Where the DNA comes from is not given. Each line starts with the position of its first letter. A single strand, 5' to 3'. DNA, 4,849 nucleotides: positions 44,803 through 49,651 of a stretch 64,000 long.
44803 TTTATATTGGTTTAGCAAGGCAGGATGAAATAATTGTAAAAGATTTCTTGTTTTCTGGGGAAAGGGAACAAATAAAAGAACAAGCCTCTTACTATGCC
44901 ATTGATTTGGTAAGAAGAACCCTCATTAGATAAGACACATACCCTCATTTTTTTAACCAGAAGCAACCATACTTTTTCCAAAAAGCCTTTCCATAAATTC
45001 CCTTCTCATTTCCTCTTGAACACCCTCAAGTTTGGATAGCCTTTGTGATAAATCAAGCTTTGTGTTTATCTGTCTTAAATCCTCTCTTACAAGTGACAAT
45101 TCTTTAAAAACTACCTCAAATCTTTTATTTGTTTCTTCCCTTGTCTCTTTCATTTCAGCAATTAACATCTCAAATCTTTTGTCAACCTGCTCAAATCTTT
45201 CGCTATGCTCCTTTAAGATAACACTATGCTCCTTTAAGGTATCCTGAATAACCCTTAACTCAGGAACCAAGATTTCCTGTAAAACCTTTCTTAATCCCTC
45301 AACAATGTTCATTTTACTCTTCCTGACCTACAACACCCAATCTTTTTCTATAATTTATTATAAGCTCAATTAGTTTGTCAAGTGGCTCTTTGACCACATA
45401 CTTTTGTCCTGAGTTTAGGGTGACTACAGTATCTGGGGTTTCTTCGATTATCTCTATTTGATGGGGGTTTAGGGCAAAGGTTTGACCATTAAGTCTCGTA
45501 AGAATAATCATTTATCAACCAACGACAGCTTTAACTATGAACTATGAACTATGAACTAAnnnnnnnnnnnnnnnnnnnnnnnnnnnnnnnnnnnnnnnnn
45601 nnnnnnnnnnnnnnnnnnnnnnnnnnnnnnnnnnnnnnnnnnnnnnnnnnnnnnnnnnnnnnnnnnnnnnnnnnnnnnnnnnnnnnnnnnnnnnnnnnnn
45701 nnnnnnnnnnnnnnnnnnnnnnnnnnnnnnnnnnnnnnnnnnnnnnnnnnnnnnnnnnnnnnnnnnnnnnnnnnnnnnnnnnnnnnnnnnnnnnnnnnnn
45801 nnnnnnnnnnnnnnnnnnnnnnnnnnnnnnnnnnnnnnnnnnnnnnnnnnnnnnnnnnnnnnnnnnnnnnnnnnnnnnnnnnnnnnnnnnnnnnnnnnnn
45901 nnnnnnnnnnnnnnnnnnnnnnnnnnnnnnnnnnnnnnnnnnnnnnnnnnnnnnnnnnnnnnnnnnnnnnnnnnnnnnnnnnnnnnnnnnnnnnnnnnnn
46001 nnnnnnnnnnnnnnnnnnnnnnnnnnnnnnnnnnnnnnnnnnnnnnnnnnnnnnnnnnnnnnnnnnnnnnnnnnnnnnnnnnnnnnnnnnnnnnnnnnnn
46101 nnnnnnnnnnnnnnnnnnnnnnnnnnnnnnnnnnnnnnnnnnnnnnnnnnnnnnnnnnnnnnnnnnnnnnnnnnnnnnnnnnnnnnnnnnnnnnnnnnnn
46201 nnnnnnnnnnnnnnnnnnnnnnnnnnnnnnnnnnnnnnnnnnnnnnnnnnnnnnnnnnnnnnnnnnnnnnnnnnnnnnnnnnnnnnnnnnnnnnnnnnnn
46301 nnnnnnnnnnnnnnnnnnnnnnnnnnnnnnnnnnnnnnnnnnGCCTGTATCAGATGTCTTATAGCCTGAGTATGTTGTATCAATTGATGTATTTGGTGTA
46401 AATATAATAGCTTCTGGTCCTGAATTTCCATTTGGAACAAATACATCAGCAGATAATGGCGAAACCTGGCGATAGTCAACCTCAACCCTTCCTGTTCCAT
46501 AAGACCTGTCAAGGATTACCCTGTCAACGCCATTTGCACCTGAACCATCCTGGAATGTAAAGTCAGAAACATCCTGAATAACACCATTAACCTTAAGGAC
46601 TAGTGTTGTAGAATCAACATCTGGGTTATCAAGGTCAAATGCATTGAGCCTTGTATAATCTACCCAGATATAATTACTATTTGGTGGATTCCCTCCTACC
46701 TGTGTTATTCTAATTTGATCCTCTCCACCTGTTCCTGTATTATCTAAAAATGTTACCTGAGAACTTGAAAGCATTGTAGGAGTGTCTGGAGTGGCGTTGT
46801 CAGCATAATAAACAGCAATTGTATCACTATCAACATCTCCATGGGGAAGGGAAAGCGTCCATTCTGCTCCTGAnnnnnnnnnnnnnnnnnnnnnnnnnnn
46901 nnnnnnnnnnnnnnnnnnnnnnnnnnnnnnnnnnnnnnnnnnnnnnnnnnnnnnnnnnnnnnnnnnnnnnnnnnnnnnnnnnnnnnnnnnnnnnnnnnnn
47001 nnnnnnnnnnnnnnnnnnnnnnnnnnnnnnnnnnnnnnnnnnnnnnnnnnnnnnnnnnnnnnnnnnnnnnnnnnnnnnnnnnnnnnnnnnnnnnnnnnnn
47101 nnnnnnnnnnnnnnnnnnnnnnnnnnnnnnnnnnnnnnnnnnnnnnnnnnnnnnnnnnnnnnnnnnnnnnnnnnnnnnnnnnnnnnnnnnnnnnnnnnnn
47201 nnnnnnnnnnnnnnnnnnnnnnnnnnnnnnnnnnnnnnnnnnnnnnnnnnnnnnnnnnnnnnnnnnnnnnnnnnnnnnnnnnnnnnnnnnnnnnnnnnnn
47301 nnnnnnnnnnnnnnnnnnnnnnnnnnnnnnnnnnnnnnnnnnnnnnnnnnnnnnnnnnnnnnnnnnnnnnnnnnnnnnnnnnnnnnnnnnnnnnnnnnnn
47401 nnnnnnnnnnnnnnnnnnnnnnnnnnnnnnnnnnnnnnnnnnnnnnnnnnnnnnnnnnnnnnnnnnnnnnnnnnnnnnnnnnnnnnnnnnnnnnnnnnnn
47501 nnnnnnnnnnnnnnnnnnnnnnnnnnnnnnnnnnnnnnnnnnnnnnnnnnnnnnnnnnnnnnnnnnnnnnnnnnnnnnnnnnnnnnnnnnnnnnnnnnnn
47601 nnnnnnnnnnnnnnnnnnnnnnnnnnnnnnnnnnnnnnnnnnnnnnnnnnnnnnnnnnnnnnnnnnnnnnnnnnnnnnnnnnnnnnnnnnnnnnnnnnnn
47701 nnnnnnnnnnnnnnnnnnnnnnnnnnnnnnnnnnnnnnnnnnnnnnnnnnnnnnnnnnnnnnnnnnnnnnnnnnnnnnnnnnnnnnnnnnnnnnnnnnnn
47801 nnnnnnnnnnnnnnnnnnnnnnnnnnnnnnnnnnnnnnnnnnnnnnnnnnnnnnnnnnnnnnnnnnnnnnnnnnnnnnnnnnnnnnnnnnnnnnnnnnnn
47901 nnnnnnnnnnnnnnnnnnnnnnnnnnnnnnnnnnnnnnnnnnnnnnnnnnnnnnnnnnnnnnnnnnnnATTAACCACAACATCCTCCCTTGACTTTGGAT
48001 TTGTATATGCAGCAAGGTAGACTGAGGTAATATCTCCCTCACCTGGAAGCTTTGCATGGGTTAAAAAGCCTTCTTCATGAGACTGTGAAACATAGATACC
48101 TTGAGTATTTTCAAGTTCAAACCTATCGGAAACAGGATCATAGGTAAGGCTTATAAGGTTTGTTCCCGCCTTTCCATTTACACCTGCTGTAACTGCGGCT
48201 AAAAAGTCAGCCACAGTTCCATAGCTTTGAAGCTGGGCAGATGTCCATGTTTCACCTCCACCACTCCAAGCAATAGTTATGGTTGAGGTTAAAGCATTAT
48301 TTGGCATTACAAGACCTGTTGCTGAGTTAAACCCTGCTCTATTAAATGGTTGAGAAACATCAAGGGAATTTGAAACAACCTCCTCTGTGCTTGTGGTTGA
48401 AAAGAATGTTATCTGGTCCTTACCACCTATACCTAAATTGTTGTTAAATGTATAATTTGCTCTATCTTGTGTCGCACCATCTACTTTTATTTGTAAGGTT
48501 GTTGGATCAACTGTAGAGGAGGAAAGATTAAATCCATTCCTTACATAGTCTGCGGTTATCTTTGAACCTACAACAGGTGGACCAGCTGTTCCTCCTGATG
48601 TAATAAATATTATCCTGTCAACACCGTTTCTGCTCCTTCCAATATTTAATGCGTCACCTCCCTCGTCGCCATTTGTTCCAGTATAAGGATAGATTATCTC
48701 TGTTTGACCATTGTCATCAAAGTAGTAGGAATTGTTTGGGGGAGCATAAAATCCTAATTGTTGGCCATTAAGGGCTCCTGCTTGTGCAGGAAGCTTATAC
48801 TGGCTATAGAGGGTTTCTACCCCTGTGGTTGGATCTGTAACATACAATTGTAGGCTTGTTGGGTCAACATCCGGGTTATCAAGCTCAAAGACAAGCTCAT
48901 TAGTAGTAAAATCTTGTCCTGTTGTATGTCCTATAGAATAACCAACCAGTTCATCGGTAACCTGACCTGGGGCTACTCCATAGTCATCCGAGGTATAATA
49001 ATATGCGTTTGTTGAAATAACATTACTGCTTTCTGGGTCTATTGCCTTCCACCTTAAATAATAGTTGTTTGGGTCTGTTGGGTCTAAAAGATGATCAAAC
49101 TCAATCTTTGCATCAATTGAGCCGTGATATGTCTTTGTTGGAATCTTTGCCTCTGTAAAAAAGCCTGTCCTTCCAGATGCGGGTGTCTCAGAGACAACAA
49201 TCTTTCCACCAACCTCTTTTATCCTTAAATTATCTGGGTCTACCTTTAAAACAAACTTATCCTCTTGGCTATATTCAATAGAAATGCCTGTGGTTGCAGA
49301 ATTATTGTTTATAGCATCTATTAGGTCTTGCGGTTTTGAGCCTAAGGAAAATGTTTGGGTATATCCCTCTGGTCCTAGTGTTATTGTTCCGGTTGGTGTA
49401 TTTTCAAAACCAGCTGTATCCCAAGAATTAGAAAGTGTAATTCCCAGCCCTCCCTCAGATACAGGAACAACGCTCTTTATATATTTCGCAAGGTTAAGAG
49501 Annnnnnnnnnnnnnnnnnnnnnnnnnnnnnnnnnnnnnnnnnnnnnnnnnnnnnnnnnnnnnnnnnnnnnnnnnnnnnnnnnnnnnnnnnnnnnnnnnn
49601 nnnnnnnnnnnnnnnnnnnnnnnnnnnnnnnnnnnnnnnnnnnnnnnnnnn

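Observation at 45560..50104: Giant 1514-aa FlgE with two families of internally repeated insert modules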

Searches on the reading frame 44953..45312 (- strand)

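Call 3: search_protein_families(library=pfam, proteins=[window:44953-45312:-], max_evalue=0.01)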
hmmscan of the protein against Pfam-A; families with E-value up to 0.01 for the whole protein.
window:44953-45312:- (119 aa): 3 families
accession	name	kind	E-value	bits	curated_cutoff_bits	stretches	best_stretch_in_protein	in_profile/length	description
PF02520.22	ANIS5_cation-bd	-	0.0022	18.5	29.3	1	42-106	32-98/109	SXP/RAL-2 family protein Ani s 5-like, metal-binding domain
PF10241.14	KxDL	-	0.0032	18.2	27.2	1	33-87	18-72/86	Uncharacterized conserved protein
PF08393.18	DHC_N2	-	0.0093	15.3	31.9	0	32-106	246-312/403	Dynein heavy chain, N-terminal region 2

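Call 4: search_protein_families(library=ncbifam, proteins=[window:44953-45312:-], max_evalue=0.01)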
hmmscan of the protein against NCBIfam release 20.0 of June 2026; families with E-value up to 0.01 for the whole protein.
window:44953-45312:- (119 aa): 1 family
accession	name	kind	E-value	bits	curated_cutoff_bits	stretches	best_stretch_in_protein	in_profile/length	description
NF043058.1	T4SS_LegC2C7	subfamily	0.0074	15.3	350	1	23-106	152-233/348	LegC2/C7 family Dot/Icm T4SS effector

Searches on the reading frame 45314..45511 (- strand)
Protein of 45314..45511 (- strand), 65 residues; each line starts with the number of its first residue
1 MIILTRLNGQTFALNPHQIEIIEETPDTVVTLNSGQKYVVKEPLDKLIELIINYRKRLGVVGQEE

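Call 3: search_protein_families(library=pfam, proteins=[window:45314-45511:-], max_evalue=0.01)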
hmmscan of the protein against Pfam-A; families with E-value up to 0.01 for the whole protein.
window:45314-45511:- (65 aa): 1 family
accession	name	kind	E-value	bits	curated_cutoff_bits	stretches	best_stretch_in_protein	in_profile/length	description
PF06289.16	FlbD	-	3.6e-27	94.1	24.7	1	1-58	1-58/59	Flagellar and Swarming motility proteins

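Call 4: search_protein_families(library=ncbifam, proteins=[window:45314-45511:-], max_evalue=0.01)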
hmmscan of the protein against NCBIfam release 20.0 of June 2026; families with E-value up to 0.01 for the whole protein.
window:45314-45511:- (65 aa): 0 families

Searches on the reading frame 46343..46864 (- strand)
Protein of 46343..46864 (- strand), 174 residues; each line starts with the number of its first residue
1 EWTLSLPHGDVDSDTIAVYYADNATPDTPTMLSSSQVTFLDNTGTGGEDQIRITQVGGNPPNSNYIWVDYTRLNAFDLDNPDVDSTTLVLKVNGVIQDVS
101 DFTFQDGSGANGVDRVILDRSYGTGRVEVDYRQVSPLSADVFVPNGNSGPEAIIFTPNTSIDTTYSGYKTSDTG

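Call 18: search_protein_families(library=pfam, proteins=[window:46343-46864:-], max_evalue=10)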
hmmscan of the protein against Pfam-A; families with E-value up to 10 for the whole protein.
seq(174 aa): 1 family
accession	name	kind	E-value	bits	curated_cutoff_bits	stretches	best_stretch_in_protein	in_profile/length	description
PF18699.6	MRPL52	-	0.2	12.4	26.6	1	92-108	16-32/92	Mitoribosomal protein mL52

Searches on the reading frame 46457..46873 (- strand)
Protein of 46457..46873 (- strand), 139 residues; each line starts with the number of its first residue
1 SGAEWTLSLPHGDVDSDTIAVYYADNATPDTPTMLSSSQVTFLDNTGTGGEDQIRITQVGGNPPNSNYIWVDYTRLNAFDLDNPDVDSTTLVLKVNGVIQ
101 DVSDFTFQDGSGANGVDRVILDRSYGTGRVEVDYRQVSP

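Call 55: predict_structure(alignment_id=A5)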
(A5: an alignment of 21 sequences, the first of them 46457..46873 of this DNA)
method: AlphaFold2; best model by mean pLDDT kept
length: 139 residues; sequences in the alignment: 21
mean_pLDDT: 87.4   pTM: 0.66
mean pLDDT of the five models: 87.4, 86.8, 86.6, 84.9, 84.1
residues with pLDDT >= 90: 67; 70-90: 68; 50-70: 3; < 50: 1
segments of 3 or more residues with pLDDT < 50: none
pLDDT, mean of each block of 10 residues (from residue 1): 82 89 85 93 88 91 83 88 89 92 91 91 80 81
secondary structure, 60 per line:
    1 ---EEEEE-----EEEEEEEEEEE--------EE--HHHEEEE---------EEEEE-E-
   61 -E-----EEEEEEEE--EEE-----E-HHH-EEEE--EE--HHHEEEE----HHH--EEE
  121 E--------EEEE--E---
elements in order: E4-8 E14-24 E40-43 E53-57 E68-75 E78-80 E92-95 E105-108 E118-121 E130-133

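Call 79: fold_search(model_id=the predicted structure, library=viral)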
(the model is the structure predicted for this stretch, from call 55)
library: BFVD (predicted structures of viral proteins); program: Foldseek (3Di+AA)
matches with E <= 10: 682; with E <= 0.001: 0
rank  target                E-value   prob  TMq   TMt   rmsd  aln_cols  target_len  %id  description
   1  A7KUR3                1.9e-03  0.98  0.31  0.07  16.6       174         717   13  (no name in the UniProt tables at hand)
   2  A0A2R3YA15            1.3e-02  0.57  0.25  0.18  18.8       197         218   10  (no name in the UniProt tables at hand)
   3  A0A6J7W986            1.6e-02  0.89  0.34  0.07  18.4       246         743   13  Pectate lyase superfamily protein [uncultured Caudovirales phage]
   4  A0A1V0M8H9            1.6e-02  0.28  0.20  0.06  16.6       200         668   12  Envelope glycoprotein C [Columbid alphaherpesvirus 1]
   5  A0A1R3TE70            1.7e-02  0.20  0.18  0.08  16.4       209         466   11  Envelope glycoprotein C [Spheniscid alphaherpesvirus 1]
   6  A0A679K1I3            1.8e-02  0.87  0.33  0.13  27.0       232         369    9  (no name in the UniProt tables at hand)
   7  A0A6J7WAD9            2.7e-02  0.82  0.33  0.08  23.6       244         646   13  Bacteriophage T7 tail fibre protein [uncultured Caudovirales phage]
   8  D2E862                3.2e-02  0.75  0.32  0.18  14.1       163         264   13  (no name in the UniProt tables at hand)
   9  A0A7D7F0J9            3.6e-02  0.84  0.34  0.11  15.3       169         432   12  (no name in the UniProt tables at hand)
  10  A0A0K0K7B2            3.6e-02  0.18  0.19  0.04  15.9       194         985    8  Envelope glycoprotein J [Infectious laryngotracheitis virus]
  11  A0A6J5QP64            3.8e-02  0.84  0.35  0.07  18.3       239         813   11  Pectate lyase superfamily protein [uncultured Caudovirales phage]
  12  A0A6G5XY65            4.5e-02  0.92  0.36  0.09  17.7       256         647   10  (no name in the UniProt tables at hand)
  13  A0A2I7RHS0            4.7e-02  0.99  0.35  0.22   6.2        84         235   26  (no name in the UniProt tables at hand)
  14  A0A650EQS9            5.0e-02  0.97  0.35  0.12   5.8        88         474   25  (no name in the UniProt tables at hand)
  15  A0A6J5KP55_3          5.6e-02  0.51  0.30  0.04  16.8       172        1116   12  Uncharacterized protein [uncultured Caudovirales phage]
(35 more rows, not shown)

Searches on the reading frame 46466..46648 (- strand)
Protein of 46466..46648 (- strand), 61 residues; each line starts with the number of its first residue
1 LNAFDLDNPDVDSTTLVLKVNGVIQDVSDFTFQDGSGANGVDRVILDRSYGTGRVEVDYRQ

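Call 45: search_solved_structures(query=A4, max_evalue=10, show_alignments=2)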
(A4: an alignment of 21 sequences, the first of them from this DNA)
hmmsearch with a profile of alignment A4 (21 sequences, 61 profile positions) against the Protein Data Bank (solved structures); distinct sequences matched with E-value up to 10: 1.
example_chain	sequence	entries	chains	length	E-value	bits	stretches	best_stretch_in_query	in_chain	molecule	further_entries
9qfa_A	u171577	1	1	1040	2.5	11.1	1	5-30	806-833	Ruminococcus bromii Amy12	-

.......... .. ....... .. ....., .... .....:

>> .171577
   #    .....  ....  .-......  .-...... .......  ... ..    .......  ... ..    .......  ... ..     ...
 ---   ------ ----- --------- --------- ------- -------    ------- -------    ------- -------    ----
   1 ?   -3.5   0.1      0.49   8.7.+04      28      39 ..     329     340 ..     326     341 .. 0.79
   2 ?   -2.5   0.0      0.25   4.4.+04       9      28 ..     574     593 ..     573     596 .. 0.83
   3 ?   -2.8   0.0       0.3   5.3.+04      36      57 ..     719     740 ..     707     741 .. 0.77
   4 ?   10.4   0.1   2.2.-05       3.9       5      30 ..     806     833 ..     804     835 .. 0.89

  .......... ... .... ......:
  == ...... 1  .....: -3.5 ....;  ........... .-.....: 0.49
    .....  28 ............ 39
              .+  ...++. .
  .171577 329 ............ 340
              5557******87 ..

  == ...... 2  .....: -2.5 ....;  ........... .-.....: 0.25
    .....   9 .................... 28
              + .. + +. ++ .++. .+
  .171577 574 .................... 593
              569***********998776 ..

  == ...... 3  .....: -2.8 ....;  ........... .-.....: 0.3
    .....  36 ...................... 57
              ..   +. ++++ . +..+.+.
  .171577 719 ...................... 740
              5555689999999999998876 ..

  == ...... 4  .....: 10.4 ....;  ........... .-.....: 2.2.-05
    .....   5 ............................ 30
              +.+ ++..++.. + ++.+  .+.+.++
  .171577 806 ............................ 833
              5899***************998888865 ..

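Call 46: search_protein_families(library=phrogs, alignment_id=A4, max_evalue=1)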
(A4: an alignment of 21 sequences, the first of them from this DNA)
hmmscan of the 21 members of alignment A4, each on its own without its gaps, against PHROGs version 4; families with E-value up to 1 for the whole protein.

A. member 1, seq(61 aa): 1 family
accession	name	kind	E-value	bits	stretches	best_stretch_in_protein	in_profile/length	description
phrog_21412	-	tail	0.15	10.6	1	5-42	781-820/1452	tail fiber protein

B. families by the number of members that match (of 21 scanned): 11 families
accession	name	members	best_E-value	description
phrog_2710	-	1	0.022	tail fiber protein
phrog_28160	-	1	0.079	-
phrog_2913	-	1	0.084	glycoside hydrolase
phrog_12516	-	1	0.091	-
phrog_31616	-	1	0.11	-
phrog_21412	-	1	0.15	tail fiber protein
phrog_38802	-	1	0.16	-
phrog_22099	-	1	0.19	-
phrog_20686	-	1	0.28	-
phrog_30791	-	1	0.33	-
phrog_11803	-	1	0.39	-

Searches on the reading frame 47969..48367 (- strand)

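Call 18: search_protein_families(library=pfam, proteins=[window:47969-48367:-], max_evalue=10)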
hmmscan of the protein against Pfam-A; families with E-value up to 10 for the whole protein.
seq(133 aa): 1 family
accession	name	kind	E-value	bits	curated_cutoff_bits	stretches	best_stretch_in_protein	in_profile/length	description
PF08272.16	Zn_Ribbon_Topo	-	0.2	11.8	25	1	116-128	27-39/41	Topoisomerase I zinc-ribbon-like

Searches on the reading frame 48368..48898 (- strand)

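Call 18: search_protein_families(library=pfam, proteins=[window:48368-48898:-], max_evalue=10)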
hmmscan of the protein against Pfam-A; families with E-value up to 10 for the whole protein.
seq(177 aa): 1 family
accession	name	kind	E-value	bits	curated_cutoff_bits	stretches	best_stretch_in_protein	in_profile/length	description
PF23585.1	DUF7137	-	0.026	14.7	27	1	113-164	22-71/137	Domain of unknown function (DUF7137)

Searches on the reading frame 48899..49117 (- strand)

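Call 18: search_protein_families(library=pfam, proteins=[window:48899-49117:-], max_evalue=10)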
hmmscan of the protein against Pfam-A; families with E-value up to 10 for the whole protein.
seq(73 aa): 1 family
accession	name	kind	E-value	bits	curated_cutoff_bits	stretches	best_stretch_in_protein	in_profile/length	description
PF17786.7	Mannosidase_ig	-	0.083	13.9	23.4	1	4-41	50-86/91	Mannosidase Ig/CBM-like domain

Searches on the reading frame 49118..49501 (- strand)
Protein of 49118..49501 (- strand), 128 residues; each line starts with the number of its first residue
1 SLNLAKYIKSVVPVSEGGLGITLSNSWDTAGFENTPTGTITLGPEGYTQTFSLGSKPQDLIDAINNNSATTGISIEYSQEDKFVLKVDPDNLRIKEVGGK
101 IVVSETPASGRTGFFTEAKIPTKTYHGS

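Call 18: search_protein_families(library=pfam, proteins=[window:49118-49501:-], max_evalue=10)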
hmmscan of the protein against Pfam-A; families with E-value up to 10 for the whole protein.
seq(128 aa): 2 families
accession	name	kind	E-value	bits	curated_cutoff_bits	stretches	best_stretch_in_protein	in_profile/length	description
PF07196.18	Flagellin_IN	-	2.5e-06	28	22.7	1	48-86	12-52/55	Flagellin hook IN motif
PF17787.7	PH_14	-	0.044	14.1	22.7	1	26-88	14-76/131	PH domain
